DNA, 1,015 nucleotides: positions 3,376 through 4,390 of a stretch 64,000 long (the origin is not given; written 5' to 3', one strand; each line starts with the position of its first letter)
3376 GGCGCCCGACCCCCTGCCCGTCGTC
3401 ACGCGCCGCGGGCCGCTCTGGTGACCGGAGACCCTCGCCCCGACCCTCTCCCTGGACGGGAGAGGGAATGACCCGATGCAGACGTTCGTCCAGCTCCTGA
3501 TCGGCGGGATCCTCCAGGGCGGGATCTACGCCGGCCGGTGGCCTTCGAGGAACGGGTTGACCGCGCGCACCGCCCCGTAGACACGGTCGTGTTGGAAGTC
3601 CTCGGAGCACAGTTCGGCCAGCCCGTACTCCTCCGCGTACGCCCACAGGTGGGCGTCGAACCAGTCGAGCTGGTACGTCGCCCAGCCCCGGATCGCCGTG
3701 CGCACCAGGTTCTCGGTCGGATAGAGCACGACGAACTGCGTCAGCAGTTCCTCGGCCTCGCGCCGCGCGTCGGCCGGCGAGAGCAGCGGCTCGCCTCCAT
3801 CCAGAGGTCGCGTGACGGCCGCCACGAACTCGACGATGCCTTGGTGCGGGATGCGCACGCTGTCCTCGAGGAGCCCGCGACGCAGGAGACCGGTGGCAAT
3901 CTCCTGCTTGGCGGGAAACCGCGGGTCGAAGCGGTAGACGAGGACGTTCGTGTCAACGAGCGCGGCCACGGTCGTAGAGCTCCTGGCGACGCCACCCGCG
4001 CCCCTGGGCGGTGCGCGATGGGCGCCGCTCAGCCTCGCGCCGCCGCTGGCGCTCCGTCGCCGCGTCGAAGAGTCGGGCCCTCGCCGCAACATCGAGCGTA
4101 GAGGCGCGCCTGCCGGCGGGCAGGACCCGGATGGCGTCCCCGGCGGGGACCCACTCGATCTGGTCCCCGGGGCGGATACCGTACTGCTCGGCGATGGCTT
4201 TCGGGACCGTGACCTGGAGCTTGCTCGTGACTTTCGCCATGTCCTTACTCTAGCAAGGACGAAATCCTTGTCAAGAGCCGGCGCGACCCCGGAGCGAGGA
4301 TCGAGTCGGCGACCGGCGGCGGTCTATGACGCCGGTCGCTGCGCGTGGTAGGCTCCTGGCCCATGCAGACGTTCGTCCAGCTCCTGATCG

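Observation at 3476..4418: vapBC cassette inserted into the livH start, duplicating 56 bp and separating livH from its SD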

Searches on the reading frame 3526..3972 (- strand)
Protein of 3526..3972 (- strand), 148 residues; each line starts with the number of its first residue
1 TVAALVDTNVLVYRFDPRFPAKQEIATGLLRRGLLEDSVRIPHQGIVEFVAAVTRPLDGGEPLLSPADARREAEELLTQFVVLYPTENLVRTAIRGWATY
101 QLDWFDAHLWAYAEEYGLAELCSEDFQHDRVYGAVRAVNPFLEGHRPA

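Call 9: search_protein_families(library=pfam, proteins=[window:3526-3972:-], max_evalue=0.01)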
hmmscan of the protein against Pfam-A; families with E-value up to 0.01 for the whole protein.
window:3526-3972:- (148 aa): 1 family
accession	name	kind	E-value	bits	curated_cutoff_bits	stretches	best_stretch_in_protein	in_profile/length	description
PF01850.27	PIN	-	2.5e-12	47.9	23.6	1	5-132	2-118/120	PIN domain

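Call 22: find_homologous_proteins(query=window:3529-3969:-, max_evalue=1e-10)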
Query seq(147 aa) (147 aa): 6475 proteins with E <= 1e-10 among 6638 candidates; the best 120 are listed.
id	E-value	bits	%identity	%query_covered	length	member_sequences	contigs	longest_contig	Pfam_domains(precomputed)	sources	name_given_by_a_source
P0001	6.2e-93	327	99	100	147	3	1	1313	PF01850.28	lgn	-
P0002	5.2e-77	275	86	95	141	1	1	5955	PF01850.28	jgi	jgi:predicted nucleic acid-binding protein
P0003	1.3e-76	274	84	96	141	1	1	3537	PF01850.28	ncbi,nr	ncbi:MAG TPA: PIN domain-containing protein [Methylomirabilota bacterium]|nr:PIN domain-containing p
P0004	3.1e-76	273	83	96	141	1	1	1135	PF01850.28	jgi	jgi:predicted nucleic acid-binding protein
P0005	3.2e-76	272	84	95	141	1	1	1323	PF01850.28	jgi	jgi:predicted nucleic acid-binding protein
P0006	4.8e-75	269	85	96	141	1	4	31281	PF01850.28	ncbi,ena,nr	ncbi:MAG: hypothetical protein A2X52_15125 [Candidatus Rokubacteria bacterium GWC2_70_16]|nr:MAG: hy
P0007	9.1e-75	268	85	96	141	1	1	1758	PF01850.28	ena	-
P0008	9.3e-75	268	86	95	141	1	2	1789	PF01850.28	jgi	-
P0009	1.7e-74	267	84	96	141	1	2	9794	PF01850.28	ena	-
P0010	1.7e-74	267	84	96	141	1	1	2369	PF01850.28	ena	-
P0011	8.4e-74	265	84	96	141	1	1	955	PF01850.28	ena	-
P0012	2.4e-73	263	82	95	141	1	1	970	PF01850.28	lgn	-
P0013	3.4e-73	263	81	96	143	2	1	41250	PF01850.28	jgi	jgi:predicted nucleic acid-binding protein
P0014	3.7e-73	263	80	96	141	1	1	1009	PF01850.28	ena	-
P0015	3.7e-73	263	82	95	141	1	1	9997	PF01850.28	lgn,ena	-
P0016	4.4e-73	262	83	96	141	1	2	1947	PF01850.28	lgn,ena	-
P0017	4.6e-73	262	83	94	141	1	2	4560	PF01850.28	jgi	jgi:predicted nucleic acid-binding protein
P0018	7.9e-73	261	82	96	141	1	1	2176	PF01850.28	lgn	-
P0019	8.0e-73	261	82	94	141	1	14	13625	PF01850.28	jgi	jgi:predicted nucleic acid-binding protein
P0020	8.3e-73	261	83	94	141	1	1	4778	PF01850.28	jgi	jgi:predicted nucleic acid-binding protein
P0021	8.4e-73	261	83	94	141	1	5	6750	PF01850.28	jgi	jgi:predicted nucleic acid-binding protein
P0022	8.8e-73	261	83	94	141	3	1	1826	PF01850.28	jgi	jgi:predicted nucleic acid-binding protein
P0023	9.6e-73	261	82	96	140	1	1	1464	PF01850.28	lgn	-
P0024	9.7e-73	261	85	95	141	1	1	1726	PF01850.28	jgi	-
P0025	1.1e-72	261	82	94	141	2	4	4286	PF01850.28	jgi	jgi:predicted nucleic acid-binding protein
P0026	2.0e-72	260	81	95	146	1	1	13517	PF01850.28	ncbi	-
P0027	2.2e-72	260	82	94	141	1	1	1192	PF01850.28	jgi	jgi:predicted nucleic acid-binding protein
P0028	2.4e-72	260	83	96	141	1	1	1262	PF01850.28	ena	-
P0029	3.0e-72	260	83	95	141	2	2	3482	PF01850.28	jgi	-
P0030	3.2e-72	260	83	94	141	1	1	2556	PF01850.28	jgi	jgi:predicted nucleic acid-binding protein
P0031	3.4e-72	259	81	95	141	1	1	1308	PF01850.28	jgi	jgi:predicted nucleic acid-binding protein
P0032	3.5e-72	259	83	97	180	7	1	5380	PF01850.28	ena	-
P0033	3.9e-72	259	84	95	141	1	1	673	PF01850.28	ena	-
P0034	4.0e-72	259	83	94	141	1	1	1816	PF01850.28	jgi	jgi:predicted nucleic acid-binding protein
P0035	4.2e-72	259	79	96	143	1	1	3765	PF01850.28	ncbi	ncbi:MAG: PIN domain-containing protein [Candidatus Rokuibacteriota bacterium]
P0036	4.3e-72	259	81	94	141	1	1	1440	PF01850.28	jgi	jgi:predicted nucleic acid-binding protein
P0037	4.3e-72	259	82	96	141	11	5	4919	PF01850.28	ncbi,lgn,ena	ncbi:MAG: PIN domain-containing protein [candidate division NC10 bacterium]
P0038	4.3e-72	259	81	94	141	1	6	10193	PF01850.28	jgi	jgi:predicted nucleic acid-binding protein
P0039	4.7e-72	259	81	96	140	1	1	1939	PF01850.28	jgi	jgi:predicted nucleic acid-binding protein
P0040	4.8e-72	259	82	95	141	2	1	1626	PF01850.28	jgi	jgi:predicted nucleic acid-binding protein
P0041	5.9e-72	259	82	96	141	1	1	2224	PF01850.28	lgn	-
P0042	5.9e-72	259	82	94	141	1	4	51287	PF01850.28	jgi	jgi:predicted nucleic acid-binding protein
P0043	6.2e-72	259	81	95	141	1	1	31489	PF01850.28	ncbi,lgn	-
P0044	8.0e-72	258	82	96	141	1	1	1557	PF01850.28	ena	-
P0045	8.5e-72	258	82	94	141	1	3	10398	PF01850.28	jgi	jgi:predicted nucleic acid-binding protein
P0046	1.0e-71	258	81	94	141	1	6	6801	PF01850.28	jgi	jgi:predicted nucleic acid-binding protein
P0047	1.1e-71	258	82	96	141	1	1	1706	PF01850.28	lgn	-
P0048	1.1e-71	258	82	96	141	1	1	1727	PF01850.28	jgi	jgi:predicted nucleic acid-binding protein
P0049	1.2e-71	258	82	96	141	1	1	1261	PF01850.28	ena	-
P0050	1.4e-71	257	82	97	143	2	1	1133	PF01850.28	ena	-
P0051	1.6e-71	257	82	94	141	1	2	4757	PF01850.28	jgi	jgi:predicted nucleic acid-binding protein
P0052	1.7e-71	257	82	96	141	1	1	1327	PF01850.28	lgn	-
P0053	2.2e-71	257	83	95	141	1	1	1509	PF01850.28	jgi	-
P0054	2.3e-71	257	79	96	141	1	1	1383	PF01850.28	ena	-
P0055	2.3e-71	257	79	96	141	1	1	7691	PF01850.28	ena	-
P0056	2.4e-71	257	82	96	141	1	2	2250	PF01850.28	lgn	-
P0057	2.9e-71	256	80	94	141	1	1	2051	PF01850.28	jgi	jgi:predicted nucleic acid-binding protein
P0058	3.0e-71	256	81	96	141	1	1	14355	PF01850.28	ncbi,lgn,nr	ncbi:MAG: PIN domain-containing protein [Candidatus Rokubacteria bacterium]|nr:PIN domain-containing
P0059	3.1e-71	256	82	96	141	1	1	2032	PF01850.28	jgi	jgi:predicted nucleic acid-binding protein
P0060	3.2e-71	256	82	97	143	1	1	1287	PF01850.28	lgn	-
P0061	3.3e-71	256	79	96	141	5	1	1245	PF01850.28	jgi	jgi:predicted nucleic acid-binding protein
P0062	4.2e-71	256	80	95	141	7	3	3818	PF01850.28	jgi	-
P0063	4.3e-71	256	81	97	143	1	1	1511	PF01850.28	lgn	-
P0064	4.3e-71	256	80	95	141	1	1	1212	PF01850.28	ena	-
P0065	4.6e-71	256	81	96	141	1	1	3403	PF01850.28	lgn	-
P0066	5.3e-71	256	79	96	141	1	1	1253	PF01850.28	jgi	jgi:predicted nucleic acid-binding protein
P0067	6.2e-71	255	82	96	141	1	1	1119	PF01850.28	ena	-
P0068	7.5e-71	255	88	96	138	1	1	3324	PF01850.28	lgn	-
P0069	7.5e-71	255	80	96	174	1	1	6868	PF01850.28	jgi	jgi:predicted nucleic acid-binding protein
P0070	7.9e-71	255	80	97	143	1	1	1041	PF01850.28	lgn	-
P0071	8.3e-71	255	79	95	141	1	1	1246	PF01850.28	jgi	-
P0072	1.0e-70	255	80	95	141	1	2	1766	PF01850.28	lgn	-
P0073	1.1e-70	255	82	96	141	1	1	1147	PF01850.28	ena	-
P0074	1.1e-70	254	82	96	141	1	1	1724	PF01850.28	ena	-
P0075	1.2e-70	254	79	96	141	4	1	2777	PF01850.28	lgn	-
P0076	1.2e-70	254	82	96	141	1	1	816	PF01850.28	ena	-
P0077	1.2e-70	254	82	95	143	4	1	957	PF01850.28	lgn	-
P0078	1.2e-70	254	78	96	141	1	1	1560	PF01850.28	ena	-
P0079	1.3e-70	254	82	96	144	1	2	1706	PF01850.28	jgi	jgi:predicted nucleic acid-binding protein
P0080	1.6e-70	254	82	97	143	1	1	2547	PF01850.28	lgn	-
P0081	1.7e-70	254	79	95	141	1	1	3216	PF01850.28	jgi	jgi:predicted nucleic acid-binding protein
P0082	1.8e-70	254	79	96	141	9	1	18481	PF01850.28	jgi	jgi:predicted nucleic acid-binding protein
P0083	1.9e-70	254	81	95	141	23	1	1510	PF01850.28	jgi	jgi:predicted nucleic acid-binding protein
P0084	2.1e-70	254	80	94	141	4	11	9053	PF01850.28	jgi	jgi:predicted nucleic acid-binding protein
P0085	3.2e-70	253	79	96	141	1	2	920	PF01850.28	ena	-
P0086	3.6e-70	253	78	96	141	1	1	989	PF01850.28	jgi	jgi:predicted nucleic acid-binding protein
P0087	4.1e-70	253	80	96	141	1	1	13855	PF01850.28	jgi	jgi:predicted nucleic acid-binding protein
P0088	4.5e-70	253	80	96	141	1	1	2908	PF01850.28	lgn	-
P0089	4.6e-70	252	80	95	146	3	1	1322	PF01850.28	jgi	jgi:predicted nucleic acid-binding protein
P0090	5.8e-70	252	80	97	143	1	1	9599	PF01850.28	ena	-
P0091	5.8e-70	252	80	97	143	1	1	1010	PF01850.28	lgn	-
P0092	6.1e-70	252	79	96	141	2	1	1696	PF01850.28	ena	-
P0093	7.0e-70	252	80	96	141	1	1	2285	PF01850.28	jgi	jgi:predicted nucleic acid-binding protein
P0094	7.2e-70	252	80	97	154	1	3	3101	PF01850.28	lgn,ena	-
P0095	7.3e-70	252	80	96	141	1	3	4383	PF01850.28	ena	-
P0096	7.5e-70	252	80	96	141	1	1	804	PF01850.28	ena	-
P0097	8.1e-70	252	79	99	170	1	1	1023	PF01850.28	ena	-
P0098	8.4e-70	252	80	96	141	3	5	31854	PF01850.28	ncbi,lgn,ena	-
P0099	8.8e-70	252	79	95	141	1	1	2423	PF01850.28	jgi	jgi:predicted nucleic acid-binding protein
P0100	9.2e-70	252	80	97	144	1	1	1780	PF01850.28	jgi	jgi:predicted nucleic acid-binding protein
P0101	9.4e-70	251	79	97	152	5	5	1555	PF01850.28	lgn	-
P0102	9.9e-70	251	80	96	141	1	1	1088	PF01850.28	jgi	jgi:predicted nucleic acid-binding protein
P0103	1.0e-69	251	80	95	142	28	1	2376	PF01850.28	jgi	jgi:predicted nucleic acid-binding protein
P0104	1.0e-69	251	78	97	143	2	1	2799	PF01850.28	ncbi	-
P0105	1.3e-69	251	79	96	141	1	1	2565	PF01850.28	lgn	-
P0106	1.4e-69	251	77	96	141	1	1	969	PF01850.28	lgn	-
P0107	1.4e-69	251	80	95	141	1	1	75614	PF01850.28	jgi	jgi:predicted nucleic acid-binding protein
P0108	1.6e-69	251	79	95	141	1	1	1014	PF01850.28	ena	-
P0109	1.6e-69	251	79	96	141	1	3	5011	PF01850.28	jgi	-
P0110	1.8e-69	251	83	95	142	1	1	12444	PF01850.28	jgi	jgi:predicted nucleic acid-binding protein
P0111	2.1e-69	250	80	97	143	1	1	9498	PF01850.28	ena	-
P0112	2.3e-69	250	82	96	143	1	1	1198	PF01850.28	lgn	-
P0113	2.3e-69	250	81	95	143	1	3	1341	PF01850.28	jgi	jgi:predicted nucleic acid-binding protein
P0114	2.4e-69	250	77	96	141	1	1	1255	PF01850.28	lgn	-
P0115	2.5e-69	250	77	96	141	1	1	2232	PF01850.28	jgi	jgi:predicted nucleic acid-binding protein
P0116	2.5e-69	250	79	96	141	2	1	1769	PF01850.28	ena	-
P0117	2.5e-69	250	79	95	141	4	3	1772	PF01850.28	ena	-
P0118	2.9e-69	250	80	94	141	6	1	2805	PF01850.28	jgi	jgi:predicted nucleic acid-binding protein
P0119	3.1e-69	250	81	95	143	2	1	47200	PF01850.28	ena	-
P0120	3.7e-69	250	78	97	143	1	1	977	PF01850.28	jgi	jgi:predicted nucleic acid-binding protein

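Call 25: find_encoding_contigs(protein=P0001, flank=6000, max_places=6)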
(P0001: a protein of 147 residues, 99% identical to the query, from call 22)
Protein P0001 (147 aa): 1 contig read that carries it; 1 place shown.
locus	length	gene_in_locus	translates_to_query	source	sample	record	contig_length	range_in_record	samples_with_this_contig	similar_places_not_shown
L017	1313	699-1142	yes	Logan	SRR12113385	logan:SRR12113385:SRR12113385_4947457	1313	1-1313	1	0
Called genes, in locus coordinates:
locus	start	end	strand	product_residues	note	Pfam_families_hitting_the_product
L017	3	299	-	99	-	?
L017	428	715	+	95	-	PF04014:MazE_antitoxin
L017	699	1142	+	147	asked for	PF01850:PIN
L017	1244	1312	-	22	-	?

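Call 26: find_encoding_contigs(protein=P0068, flank=6000, max_places=6)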
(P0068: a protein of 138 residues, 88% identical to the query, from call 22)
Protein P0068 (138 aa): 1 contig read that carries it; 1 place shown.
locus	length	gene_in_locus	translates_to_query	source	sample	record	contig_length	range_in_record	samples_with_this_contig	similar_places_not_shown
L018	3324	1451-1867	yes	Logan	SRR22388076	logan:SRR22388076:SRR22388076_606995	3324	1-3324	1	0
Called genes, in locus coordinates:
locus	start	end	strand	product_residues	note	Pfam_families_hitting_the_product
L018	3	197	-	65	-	?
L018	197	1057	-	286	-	PF02653:BPD_transp_2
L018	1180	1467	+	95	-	PF04014:MazE_antitoxin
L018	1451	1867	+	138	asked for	PF01850:PIN (weak)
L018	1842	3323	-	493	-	?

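Call 30: find_encoding_contigs(protein=P0002, flank=3000, max_places=4)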
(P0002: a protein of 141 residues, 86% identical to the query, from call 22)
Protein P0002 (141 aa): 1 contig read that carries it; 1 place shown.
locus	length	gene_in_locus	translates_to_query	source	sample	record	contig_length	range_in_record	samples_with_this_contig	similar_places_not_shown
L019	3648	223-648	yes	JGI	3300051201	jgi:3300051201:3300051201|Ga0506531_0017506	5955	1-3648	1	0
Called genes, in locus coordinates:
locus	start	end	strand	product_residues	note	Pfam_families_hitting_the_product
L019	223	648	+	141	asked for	PF01850:PIN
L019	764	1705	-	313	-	PF13481:AAA_25 (weak), PF00006:ATP-synt_ab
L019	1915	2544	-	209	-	PF01243:PNPOx_N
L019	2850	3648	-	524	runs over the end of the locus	PF12706:Lactamase_B_2 (faint), PF00753:Lactamase_B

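Call 31: find_encoding_contigs(protein=P0006, flank=3000, max_places=4)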
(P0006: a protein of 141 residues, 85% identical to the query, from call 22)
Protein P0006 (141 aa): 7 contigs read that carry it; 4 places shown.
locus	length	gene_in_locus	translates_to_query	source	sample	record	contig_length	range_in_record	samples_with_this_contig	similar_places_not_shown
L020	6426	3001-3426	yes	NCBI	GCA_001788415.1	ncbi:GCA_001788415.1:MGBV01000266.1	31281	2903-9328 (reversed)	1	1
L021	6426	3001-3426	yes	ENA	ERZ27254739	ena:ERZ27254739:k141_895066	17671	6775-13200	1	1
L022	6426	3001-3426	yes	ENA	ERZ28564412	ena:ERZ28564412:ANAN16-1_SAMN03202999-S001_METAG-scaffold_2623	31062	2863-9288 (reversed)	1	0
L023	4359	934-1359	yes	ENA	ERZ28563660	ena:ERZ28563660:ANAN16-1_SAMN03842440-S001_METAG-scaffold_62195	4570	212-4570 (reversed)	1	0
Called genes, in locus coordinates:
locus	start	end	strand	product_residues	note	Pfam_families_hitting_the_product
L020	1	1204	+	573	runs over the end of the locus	PF19864:Radical_SAM_N2, PF04055:Radical_SAM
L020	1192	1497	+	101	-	PF00355:Rieske, PF13806:Rieske_2, PF22543:Rieske_4 (weak)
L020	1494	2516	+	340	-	PF04055:Radical_SAM, PF06463:Mob_synth_C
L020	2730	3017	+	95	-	PF04014:MazE_antitoxin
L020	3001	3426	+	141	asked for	PF01850:PIN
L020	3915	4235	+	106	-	-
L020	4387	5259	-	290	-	-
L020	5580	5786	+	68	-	-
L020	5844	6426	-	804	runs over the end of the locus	PF23914:TPR_CcmH_CycH, PF14559:TPR_19 (weak), PF13432:TPR_16 (weak), PF14559:TPR_19, PF13432:TPR_16 (weak), PF23914:TPR_CcmH_CycH, PF25063:ARM_TT21_C (weak), PF13432:TPR_16, +25 more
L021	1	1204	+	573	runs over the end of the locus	PF19864:Radical_SAM_N2, PF04055:Radical_SAM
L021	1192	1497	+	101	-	PF00355:Rieske, PF13806:Rieske_2, PF22543:Rieske_4 (weak)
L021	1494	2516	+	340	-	PF04055:Radical_SAM, PF06463:Mob_synth_C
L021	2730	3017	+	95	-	PF04014:MazE_antitoxin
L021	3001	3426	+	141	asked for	PF01850:PIN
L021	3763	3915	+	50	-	-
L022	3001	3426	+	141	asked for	PF01850:PIN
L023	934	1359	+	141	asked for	PF01850:PIN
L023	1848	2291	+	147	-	PF01850:PIN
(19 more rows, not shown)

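Call 32: find_encoding_contigs(protein=P0013, flank=3000, max_places=4)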
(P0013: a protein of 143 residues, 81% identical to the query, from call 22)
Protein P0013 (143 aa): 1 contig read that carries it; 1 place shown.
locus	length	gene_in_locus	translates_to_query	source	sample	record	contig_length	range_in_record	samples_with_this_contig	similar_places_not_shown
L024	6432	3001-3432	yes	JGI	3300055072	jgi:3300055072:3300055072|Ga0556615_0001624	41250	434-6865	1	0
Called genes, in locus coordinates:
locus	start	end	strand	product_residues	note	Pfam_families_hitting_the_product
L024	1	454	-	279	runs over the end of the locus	PF00378:ECH_1, PF16113:ECH_2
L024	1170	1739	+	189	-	PF05685:Uma2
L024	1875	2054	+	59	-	-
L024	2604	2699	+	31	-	-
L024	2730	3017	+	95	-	PF04014:MazE_antitoxin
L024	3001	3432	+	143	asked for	PF01850:PIN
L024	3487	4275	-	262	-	PF00106:adh_short, PF08659:KR, PF13561:adh_short_C2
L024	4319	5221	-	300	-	PF00296:Bac_luciferase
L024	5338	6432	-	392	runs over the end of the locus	PF13439:Glyco_transf_4, PF13579:Glyco_trans_4_4, PF20706:GT4-conflict, PF00534:Glycos_transf_1, PF13692:Glyco_trans_1_4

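Call 60: search_protein_families(library=ncbifam, proteins=[window:3526-3969:-], max_evalue=0.001)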
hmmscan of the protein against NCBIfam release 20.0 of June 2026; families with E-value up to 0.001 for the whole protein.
window:3526-3969:- (147 aa): 1 family
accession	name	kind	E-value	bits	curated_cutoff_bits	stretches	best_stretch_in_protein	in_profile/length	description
TIGR00028.1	Mtu_PIN_fam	subfamily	4.4e-06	27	73.6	1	1-129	1-131/143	TA system VapC family ribonuclease toxin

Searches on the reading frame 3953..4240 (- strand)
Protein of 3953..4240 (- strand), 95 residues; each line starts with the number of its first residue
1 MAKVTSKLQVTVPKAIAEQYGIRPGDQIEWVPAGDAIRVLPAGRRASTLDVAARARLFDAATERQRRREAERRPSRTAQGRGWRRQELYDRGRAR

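Call 9: search_protein_families(library=pfam, proteins=[window:3953-4240:-], max_evalue=0.01)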
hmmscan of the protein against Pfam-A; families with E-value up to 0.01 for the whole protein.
window:3953-4240:- (95 aa): 1 family
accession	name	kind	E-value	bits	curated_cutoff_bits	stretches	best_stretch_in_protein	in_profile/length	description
PF04014.23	MazE_antitoxin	-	9e-11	42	24.7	1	2-44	2-45/48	Antidote-toxin recognition MazE, bacterial antitoxin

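Call 19: find_encoding_contigs(protein=window:3953-4240:-, flank=6000, max_places=10)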
Protein window:3953-4240:- (95 aa): 5 contigs read that carry it; 2 places shown.
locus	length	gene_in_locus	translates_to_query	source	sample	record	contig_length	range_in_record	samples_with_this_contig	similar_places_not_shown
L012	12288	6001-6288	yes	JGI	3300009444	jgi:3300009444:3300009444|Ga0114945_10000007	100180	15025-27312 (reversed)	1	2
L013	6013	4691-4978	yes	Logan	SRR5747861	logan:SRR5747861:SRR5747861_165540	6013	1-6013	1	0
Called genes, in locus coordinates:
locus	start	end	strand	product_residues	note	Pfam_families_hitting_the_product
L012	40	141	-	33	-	-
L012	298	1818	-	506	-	PF00723:Glyco_hydro_15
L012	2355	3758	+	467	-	PF00224:PK, PF02887:PK_C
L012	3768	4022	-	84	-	-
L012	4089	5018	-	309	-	PF02653:BPD_transp_2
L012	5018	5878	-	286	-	PF02653:BPD_transp_2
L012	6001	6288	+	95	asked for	PF04014:MazE_antitoxin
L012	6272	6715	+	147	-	PF01850:PIN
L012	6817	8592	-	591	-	PF02538:Hydantoinase_B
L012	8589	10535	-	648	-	PF05378:Hydant_A_N, PF01968:Hydantoinase_A, PF19278:Hydant_A_C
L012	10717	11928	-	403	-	PF13433:Peripla_BP_5 (weak), PF13458:Peripla_BP_6, PF01094:ANF_receptor, PF13433:Peripla_BP_5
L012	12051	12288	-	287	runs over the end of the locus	PF13452:FAS1_DH_region, PF01575:MaoC_dehydratas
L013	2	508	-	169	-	?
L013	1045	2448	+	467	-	PF00224:PK, PF02887:PK_C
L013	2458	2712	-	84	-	-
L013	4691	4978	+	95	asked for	PF04014:MazE_antitoxin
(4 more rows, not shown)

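Call 60: search_protein_families(library=ncbifam, proteins=[window:3953-4240:-], max_evalue=0.001)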
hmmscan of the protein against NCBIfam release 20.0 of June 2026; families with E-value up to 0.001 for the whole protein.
window:3953-4240:- (95 aa): 1 family
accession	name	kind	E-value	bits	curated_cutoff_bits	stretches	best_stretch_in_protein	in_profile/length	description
TIGR01439.1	lp_hng_hel_AbrB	domain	5.7e-08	32.4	28.3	1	2-31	2-31/44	transcriptional regulator, AbrB family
